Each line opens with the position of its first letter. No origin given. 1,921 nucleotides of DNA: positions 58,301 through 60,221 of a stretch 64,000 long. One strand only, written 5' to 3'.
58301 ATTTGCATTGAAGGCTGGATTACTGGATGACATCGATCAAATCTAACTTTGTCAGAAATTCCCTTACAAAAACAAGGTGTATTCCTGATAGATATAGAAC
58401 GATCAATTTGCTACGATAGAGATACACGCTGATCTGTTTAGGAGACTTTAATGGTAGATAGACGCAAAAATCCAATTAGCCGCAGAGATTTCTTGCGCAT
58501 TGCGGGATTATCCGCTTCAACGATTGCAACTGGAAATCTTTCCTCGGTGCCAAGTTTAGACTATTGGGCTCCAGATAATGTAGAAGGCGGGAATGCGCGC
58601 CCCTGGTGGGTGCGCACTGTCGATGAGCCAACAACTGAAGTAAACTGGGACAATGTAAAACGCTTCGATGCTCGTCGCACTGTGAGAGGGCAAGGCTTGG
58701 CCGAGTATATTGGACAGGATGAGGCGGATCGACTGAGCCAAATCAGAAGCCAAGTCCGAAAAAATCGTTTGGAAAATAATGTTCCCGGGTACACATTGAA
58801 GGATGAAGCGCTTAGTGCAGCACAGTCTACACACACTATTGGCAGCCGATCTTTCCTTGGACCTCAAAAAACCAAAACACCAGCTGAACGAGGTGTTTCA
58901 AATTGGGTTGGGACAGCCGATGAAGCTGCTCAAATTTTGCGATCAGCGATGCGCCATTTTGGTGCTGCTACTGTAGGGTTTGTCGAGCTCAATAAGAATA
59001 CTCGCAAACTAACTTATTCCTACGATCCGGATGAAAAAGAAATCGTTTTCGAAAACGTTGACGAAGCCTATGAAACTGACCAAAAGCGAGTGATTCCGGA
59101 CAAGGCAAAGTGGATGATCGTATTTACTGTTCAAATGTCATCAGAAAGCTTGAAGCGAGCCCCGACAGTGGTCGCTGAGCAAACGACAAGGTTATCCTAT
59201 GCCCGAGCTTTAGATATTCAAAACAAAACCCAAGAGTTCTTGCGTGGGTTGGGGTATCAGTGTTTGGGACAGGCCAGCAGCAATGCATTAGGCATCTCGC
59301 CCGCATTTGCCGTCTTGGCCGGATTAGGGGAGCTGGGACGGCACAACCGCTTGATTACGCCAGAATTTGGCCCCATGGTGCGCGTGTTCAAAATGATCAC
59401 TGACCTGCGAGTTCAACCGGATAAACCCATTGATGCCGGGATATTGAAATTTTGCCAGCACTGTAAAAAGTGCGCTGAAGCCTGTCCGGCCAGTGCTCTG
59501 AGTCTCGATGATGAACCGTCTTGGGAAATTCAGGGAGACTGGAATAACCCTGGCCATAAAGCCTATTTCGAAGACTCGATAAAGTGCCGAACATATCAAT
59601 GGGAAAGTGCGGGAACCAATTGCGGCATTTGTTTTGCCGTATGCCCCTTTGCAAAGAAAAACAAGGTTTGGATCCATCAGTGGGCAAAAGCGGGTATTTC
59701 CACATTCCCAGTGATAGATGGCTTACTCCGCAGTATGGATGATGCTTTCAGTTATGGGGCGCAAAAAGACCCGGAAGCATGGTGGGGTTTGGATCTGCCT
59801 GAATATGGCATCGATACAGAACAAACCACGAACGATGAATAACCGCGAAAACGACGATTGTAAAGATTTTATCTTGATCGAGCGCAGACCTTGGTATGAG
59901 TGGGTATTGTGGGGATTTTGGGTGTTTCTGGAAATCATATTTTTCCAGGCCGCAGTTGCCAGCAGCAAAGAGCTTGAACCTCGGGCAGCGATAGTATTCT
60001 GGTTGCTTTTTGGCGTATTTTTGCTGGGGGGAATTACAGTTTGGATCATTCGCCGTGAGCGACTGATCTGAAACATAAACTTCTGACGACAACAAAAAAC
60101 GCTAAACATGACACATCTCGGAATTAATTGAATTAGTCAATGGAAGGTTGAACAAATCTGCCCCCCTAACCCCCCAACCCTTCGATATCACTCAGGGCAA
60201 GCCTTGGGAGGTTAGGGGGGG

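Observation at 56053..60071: rdhAB preceded on the same strand by a HAMP-GAF kinase and NarL-type regulator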

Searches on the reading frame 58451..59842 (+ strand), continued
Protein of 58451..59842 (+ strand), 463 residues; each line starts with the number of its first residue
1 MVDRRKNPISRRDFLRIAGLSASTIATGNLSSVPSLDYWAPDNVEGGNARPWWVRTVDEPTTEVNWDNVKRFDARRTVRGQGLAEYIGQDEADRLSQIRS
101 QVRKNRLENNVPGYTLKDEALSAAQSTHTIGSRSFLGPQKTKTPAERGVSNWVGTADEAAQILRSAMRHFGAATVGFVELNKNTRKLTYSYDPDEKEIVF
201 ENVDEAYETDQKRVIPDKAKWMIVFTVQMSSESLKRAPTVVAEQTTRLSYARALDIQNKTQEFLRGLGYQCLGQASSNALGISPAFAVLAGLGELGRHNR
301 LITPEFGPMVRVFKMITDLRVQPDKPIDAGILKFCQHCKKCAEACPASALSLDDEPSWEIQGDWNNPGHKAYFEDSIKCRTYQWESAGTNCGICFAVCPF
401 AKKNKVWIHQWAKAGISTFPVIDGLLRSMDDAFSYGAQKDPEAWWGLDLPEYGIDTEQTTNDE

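Call 14: find_related_loci(query=A1, collection=genome_contigs, flank=8000)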
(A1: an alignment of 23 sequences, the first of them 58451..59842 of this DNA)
Query A1 (463 aa) in genome_contigs; peptide patterns used: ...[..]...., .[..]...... (x = any residue, [..] = any of these).
289 stretches matched a pattern; 197 encode a relative of the query (tblastn E <= 1e-3); the best 80 are kept; 80 distinct loci.
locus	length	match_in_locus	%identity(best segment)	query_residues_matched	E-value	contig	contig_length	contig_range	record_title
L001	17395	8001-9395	80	1-463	0e+0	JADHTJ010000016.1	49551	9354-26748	MAG: Anaerolineales bacterium isolate BS150m-G17 BS-150m-C506, whole genome shotgun sequence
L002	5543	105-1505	76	1-463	0e+0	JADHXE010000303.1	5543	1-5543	MAG: Anaerolineales bacterium isolate BS750m-G45 BS-750m-C31361, whole genome shotgun sequence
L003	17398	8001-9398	70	1-462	0e+0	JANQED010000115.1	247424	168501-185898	MAG: Anaerolineales bacterium isolate PL23a_bin.114 k99_5624142, whole genome shotgun sequence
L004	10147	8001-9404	66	1-463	0e+0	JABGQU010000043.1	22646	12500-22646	MAG: Anaerolineae bacterium isolate co234_bin63 NODE_4328_length_22646_cov_28.348900, whole genome shotgun sequence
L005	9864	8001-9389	68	1-463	0e+0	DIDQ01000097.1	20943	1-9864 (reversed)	MAG TPA_asm: Anaerolineales bacterium UBA5796 UBA5796_contig_422, whole genome shotgun sequence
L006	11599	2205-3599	67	1-463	0e+0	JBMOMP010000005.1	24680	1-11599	MAG: Chloroflexota bacterium isolate Betzabe_MAG053 MAG053_5, whole genome shotgun sequence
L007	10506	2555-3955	68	1-463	0e+0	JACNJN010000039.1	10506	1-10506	MAG: Candidatus Desulfolinea nitratireducens NIOZ-UU_NODE_7929_length_10506_cov_24.75, whole genome shotgun sequence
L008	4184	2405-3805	64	1-463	0e+0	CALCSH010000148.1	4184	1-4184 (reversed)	MAG TPA_asm: uncultured Anaerolineae bacterium isolate ERR2206789_bin.32_CONCOCT_v1.1_MAG genome assembly, contig: ERZ89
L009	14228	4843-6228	65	1-461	0e+0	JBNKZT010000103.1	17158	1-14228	MAG: Candidatus Promineifilaceae bacterium isolate D1.bin.20.strict NODE_103_length_17158_cov_4.870558, whole genome sho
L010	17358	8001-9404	63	1-463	0e+0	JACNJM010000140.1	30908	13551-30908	MAG: Anaerolineae bacterium isolate NIOZ-UU35 NIOZ-UU_NODE_1607_length_30908_cov_13.2204, whole genome shotgun sequence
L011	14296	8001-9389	63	1-457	0e+0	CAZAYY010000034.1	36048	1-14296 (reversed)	MAG TPA_asm: uncultured Anaerolineales bacterium isolate SRP319275_co4_117 genome assembly, contig: NODE_636_length_3604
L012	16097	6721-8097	63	1-456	0e+0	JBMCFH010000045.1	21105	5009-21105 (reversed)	MAG: Chloroflexota bacterium isolate C5M10_3 NODE_917_length_21105_cov_19.724846, whole genome shotgun sequence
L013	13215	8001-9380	60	1-460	0e+0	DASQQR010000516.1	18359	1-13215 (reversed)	MAG TPA_asm: Anaerolineales bacterium isolate SMAG_U10862 k141_220132, whole genome shotgun sequence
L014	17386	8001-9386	61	1-462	0e+0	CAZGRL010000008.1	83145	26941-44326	MAG TPA_asm: uncultured Anaerolineaceae bacterium isolate binchicken_co34_481 genome assembly, contig: NODE_286_length_8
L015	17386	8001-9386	60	1-458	0e+0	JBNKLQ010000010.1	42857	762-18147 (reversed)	MAG: Candidatus Promineifilaceae bacterium isolate H1H2.bin.11.strict NODE_10_length_42857_cov_4.234035, whole genome sh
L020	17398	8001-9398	60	2-462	0e+0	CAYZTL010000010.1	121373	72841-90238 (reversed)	MAG TPA_asm: uncultured Anaerolineales bacterium isolate binchicken_co17_321 genome assembly, contig: NODE_399_length_12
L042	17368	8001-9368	59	9-461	0e+0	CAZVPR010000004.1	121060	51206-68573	MAG TPA_asm: uncultured Anaerolineales bacterium isolate SRP077602_co5_498 genome assembly, contig: NODE_431_length_1210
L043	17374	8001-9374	58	3-455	0e+0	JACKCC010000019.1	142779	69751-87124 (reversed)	MAG: Ardenticatenaceae bacterium isolate HK-STAS-CHLO-37 HK-STAS-CHLO-37_19, whole genome shotgun sequence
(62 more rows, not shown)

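Call 18: search_solved_structures(query=window:58451-59842:+, max_evalue=0.001, show_alignments=3)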
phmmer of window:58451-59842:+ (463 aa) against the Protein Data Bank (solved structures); distinct sequences matched with E-value up to 0.001: 7.
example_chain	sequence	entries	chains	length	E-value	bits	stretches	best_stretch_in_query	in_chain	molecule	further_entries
4uqu_A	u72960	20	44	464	3.3e-54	187.7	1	193-458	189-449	TETRACHLOROETHENE REDUCTIVE DEHALOGENASE CATALYTIC SUBUNIT PCEA | TETRACHLOROETHENE REDUCTIVE DEHALOGENASE CATALYTIC SUBUNIT | Tetrachloroethene reductive dehal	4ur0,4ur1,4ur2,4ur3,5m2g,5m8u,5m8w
8q4h_A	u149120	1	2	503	4.8e-41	144.3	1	207-442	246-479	Tetrachloroethene reductive dehalogenase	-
4ras_A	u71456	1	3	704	1.2e-23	87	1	224-446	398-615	Oxidoreductase, NAD-binding/iron-sulfur cluster-binding protein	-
6zxu_A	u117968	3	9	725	1.3e-23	86.9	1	224-446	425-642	Oxidoreductase, NAD-binding/iron-sulfur cluster-binding protein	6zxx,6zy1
6zy0_A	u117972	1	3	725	1.8e-23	86.4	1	224-446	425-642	Oxidoreductase, NAD-binding/iron-sulfur cluster-binding protein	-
5d6s_A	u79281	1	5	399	6.4e-09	38.4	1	269-353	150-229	Epoxyqueuosine reductase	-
5d08_A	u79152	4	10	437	9.2e-08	34.6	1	285-409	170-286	Epoxyqueuosine reductase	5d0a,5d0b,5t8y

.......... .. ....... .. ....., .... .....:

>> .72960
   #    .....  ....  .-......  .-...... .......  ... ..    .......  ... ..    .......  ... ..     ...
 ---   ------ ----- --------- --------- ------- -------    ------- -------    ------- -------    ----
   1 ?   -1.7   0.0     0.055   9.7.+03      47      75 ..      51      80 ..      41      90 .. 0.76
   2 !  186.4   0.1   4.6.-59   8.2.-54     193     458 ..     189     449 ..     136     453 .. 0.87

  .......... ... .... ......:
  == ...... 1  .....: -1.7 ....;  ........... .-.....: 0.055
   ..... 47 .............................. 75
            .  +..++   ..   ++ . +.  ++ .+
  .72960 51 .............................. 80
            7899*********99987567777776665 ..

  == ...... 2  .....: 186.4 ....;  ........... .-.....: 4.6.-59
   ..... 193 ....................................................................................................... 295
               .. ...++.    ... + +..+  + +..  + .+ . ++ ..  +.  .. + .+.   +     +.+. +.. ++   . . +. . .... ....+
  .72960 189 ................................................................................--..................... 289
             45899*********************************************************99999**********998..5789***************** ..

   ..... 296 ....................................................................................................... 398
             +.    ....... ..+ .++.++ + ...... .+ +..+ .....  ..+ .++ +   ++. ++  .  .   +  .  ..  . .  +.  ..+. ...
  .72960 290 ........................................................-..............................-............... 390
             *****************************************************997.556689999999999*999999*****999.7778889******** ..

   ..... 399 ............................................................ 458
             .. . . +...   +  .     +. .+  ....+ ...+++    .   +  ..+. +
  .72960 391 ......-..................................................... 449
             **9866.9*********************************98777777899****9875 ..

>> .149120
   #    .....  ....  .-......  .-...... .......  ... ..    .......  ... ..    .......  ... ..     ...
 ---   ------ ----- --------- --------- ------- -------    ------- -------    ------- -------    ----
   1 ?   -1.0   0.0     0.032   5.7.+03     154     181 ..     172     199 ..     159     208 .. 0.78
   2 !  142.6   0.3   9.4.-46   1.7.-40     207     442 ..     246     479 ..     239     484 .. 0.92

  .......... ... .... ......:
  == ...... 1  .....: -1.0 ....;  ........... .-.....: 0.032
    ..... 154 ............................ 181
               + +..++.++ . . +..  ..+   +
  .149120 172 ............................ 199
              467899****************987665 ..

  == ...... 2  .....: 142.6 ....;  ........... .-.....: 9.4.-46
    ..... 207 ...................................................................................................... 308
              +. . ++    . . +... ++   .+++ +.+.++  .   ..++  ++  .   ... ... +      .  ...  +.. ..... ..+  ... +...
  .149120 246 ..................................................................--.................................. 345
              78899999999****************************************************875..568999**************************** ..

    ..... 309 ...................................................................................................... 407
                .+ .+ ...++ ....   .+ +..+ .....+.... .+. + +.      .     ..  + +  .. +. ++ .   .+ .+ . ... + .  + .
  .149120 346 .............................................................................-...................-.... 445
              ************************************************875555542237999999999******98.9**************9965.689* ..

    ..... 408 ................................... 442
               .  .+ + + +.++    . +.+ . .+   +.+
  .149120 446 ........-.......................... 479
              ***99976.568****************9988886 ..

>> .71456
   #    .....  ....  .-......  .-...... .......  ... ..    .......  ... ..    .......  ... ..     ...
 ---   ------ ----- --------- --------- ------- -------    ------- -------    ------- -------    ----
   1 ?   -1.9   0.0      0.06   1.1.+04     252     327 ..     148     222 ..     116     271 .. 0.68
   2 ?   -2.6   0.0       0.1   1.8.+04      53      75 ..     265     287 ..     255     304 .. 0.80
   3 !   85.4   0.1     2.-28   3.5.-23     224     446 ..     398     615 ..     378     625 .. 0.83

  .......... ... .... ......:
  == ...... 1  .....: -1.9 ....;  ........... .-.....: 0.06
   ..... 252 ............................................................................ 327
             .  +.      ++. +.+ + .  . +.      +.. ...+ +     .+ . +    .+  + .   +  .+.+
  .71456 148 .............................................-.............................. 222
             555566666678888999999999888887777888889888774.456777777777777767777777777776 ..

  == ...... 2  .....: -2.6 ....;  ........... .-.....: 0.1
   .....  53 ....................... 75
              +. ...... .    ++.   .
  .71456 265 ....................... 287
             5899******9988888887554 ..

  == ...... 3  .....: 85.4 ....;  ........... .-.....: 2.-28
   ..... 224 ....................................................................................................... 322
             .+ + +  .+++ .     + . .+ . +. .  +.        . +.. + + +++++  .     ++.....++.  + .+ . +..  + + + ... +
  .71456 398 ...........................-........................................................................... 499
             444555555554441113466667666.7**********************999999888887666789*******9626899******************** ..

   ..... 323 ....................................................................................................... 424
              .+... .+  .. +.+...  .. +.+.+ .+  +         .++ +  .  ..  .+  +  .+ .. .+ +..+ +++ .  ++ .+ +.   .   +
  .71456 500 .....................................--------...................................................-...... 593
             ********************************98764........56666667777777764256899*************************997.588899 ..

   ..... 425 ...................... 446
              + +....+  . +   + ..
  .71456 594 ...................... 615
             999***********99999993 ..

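Call 65: find_encoding_contigs(protein=P0001, flank=3000, max_places=4)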
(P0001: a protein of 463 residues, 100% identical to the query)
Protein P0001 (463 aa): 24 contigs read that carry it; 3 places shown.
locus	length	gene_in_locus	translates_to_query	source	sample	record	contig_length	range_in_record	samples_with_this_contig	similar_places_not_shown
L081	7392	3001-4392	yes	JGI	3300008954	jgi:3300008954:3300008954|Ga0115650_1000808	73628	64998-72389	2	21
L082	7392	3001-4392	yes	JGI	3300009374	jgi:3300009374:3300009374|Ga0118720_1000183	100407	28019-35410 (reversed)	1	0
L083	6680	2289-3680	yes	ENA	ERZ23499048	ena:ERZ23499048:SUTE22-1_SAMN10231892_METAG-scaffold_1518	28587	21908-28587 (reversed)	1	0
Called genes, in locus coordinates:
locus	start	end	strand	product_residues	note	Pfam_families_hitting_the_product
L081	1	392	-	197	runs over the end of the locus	PF00440:TetR_N, PF17932:TetR_C_24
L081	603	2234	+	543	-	PF00672:HAMP, PF13581:HATPase_c_2 (faint), PF07730:HisKA_3, PF02518:HATPase_c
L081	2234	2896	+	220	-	PF00072:Response_reg, PF08281:Sigma70_r4_2, PF00196:GerE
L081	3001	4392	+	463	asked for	PF13486:Dehalogenase, PF13183:Fer4_8 (faint), PF00037:Fer4 (faint), PF12838:Fer4_7, PF13484:Fer4_16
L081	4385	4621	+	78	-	PF27193:VcrB (weak)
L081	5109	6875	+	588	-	PF03264:Cytochrom_NNT (weak), PF14522:Cytochrome_C7 (faint), PF14537:Cytochrom_c3_2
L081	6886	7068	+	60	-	PF02416:TatA_B_E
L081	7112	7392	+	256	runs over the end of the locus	PF00902:TatC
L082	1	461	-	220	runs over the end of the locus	PF00440:TetR_N, PF17932:TetR_C_24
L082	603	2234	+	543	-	PF00672:HAMP, PF13581:HATPase_c_2 (faint), PF07730:HisKA_3, PF02518:HATPase_c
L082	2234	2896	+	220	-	PF00072:Response_reg, PF08281:Sigma70_r4_2, PF00196:GerE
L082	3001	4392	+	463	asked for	PF13486:Dehalogenase, PF13183:Fer4_8 (faint), PF00037:Fer4 (faint), PF12838:Fer4_7, PF13484:Fer4_16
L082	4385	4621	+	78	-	PF27193:VcrB (weak)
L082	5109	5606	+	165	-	PF03264:Cytochrom_NNT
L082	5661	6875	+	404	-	PF14522:Cytochrome_C7 (faint), PF14537:Cytochrom_c3_2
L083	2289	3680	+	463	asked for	PF13486:Dehalogenase, PF13183:Fer4_8 (faint), PF00037:Fer4 (faint), PF12838:Fer4_7, PF13484:Fer4_16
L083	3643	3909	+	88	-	PF27193:VcrB (weak)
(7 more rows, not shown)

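Call 73: search_protein_families(library=pfam, proteins=[L020:11269-11571:+, L020:11636-12856:+, L020:13062-14060:+], max_evalue=1)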
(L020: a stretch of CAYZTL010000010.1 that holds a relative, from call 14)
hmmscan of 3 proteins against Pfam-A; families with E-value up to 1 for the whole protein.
L020:11269-11571:+ (100 aa): 1 family
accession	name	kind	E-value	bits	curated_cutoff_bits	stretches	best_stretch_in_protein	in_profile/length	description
PF14256.11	YwiC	-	0.0059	17.3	25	1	11-90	9-77/126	YwiC-like protein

L020:11636-12856:+ (406 aa): 4 families
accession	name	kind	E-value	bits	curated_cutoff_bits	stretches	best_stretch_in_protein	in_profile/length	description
PF04205.19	FMN_bind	-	2e-13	51.2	22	1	86-165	1-75/77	FMN-binding domain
PF12801.12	Fer4_5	-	5.5e-13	49.1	22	2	255-293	3-40/48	4Fe-4S binding domain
PF03600.22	CitMHS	-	0.043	13.3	31.9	1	9-255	158-243/336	Citrate transporter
PF03203.19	MerC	-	0.89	10.6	27.6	0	334-363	24-52/108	MerC mercury resistance protein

L020:13062-14060:+ (332 aa): 2 families
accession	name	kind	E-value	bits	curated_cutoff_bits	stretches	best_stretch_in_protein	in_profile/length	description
PF02424.20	ApbE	-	2.8e-64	217.6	25.6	1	49-316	1-265/266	ApbE family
PF10399.14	UCR_Fe-S_N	-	0.029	14.2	24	1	8-31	7-30/41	Ubiquitinol-cytochrome C reductase Fe-S subunit TAT signal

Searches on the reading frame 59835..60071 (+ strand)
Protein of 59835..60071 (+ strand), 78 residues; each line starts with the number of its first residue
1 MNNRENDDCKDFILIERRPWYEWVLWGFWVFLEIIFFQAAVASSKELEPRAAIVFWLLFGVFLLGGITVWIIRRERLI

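Call 3: search_protein_families(library=pfam, proteins=[window:59835-60071:+], max_evalue=0.01)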
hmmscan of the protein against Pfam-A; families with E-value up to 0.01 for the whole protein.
window:59835-60071:+ (78 aa): 0 families

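Call 4: search_protein_families(library=ncbifam, proteins=[window:59835-60071:+], max_evalue=0.01)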
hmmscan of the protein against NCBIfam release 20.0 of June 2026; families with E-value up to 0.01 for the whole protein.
window:59835-60071:+ (78 aa): 0 families

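Call 61: search_solved_structures(query=A4, max_evalue=10, show_alignments=2)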
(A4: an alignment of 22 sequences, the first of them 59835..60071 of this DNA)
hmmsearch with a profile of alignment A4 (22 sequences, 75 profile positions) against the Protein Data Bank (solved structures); distinct sequences matched with E-value up to 10: 0.

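Call 73: search_protein_families(library=pfam, proteins=[window:59835-60071:+], max_evalue=1)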
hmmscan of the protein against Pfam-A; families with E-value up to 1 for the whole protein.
window:59835-60071:+ (78 aa): 1 family
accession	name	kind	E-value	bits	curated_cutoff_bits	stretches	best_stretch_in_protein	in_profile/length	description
PF00060.32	Lig_chan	-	0.53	10.5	30.8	1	28-64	47-83/146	Ligand-gated ion channel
